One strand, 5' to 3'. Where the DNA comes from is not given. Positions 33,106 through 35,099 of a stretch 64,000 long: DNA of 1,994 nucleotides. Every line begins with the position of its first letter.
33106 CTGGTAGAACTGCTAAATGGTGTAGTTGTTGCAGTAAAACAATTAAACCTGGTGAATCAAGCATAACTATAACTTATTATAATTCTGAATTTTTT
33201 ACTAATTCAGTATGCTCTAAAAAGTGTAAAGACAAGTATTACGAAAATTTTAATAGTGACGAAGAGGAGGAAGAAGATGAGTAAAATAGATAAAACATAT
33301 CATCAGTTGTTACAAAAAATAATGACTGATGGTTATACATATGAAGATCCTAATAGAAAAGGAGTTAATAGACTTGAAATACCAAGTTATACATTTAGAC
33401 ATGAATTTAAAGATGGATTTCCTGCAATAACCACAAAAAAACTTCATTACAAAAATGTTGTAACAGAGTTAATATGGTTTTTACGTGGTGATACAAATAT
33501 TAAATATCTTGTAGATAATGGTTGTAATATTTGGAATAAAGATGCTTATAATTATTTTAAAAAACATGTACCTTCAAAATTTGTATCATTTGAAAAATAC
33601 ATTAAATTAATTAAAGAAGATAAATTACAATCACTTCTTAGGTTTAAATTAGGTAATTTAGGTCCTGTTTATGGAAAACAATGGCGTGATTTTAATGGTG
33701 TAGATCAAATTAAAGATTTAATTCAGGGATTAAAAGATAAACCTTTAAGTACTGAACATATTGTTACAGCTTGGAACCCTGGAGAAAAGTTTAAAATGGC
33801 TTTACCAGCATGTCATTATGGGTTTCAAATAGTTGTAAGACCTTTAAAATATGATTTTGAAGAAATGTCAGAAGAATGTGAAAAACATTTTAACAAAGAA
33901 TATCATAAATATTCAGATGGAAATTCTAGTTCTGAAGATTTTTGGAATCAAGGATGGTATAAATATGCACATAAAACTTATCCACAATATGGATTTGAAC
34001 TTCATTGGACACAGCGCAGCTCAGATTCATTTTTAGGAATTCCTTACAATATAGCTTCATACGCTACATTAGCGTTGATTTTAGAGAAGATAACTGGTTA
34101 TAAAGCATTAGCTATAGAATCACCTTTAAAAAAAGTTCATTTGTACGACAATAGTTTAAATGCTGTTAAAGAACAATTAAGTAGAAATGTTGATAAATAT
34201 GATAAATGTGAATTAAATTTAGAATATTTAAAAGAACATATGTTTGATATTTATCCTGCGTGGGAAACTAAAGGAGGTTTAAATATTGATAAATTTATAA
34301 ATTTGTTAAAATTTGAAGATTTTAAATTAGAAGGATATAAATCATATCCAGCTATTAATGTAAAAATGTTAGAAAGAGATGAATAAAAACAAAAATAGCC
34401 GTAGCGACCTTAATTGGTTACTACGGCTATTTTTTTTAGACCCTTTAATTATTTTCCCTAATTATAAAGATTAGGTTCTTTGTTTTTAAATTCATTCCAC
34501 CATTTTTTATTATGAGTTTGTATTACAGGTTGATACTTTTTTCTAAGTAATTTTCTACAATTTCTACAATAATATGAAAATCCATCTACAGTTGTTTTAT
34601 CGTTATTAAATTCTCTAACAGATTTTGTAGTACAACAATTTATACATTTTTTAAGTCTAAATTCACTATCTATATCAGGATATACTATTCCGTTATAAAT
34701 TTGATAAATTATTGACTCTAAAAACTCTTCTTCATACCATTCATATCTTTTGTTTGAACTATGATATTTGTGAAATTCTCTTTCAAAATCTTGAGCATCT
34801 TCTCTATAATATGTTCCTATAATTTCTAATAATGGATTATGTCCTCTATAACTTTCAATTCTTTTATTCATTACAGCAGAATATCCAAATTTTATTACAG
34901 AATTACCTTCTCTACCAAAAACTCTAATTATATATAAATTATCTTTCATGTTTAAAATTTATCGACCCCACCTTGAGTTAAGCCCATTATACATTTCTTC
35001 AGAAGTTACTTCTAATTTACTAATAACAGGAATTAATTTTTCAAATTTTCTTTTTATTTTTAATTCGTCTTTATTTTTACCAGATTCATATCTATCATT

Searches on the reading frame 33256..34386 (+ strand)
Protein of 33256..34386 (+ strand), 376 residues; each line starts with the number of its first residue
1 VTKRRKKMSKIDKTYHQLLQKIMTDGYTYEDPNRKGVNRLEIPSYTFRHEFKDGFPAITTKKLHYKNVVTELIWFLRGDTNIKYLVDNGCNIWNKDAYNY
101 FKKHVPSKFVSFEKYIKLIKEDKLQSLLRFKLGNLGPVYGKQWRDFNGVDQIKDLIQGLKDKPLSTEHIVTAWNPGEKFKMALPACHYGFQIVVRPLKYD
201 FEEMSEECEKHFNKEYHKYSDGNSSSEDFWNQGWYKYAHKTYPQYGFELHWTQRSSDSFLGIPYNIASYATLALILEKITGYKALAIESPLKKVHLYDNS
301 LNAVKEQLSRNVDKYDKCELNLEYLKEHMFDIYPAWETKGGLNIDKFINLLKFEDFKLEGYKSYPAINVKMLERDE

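Call 28: search_protein_families(library=pfam, proteins=[window:33256-34386:+], max_evalue=0.001)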
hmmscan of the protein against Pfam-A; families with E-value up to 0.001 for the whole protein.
window:33256-34386:+ (376 aa): 1 family
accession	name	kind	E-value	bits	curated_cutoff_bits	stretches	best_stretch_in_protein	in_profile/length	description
PF00303.24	Thymidylat_synt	-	3e-69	233.6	24.3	2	13-195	1-155/266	Thymidylate synthase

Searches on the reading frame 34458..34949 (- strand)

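Call 27: search_protein_families(library=pfam, proteins=[window:34458-34949:-], max_evalue=0.001)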
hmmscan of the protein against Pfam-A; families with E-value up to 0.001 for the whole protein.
window:34458-34949:- (163 aa): 0 families

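Call 65: search_protein_families(library=phrogs, proteins=[window:34458-34949:-], max_evalue=0.00001)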
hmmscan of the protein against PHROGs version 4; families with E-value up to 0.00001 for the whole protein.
window:34458-34949:- (163 aa): 1 family
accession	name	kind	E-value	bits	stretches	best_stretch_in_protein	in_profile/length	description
phrog_5558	-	moron, auxiliary metabolic gene and host takeover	2.8e-06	28.6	1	100-145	66-111/130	Lar-like restriction alleviation protein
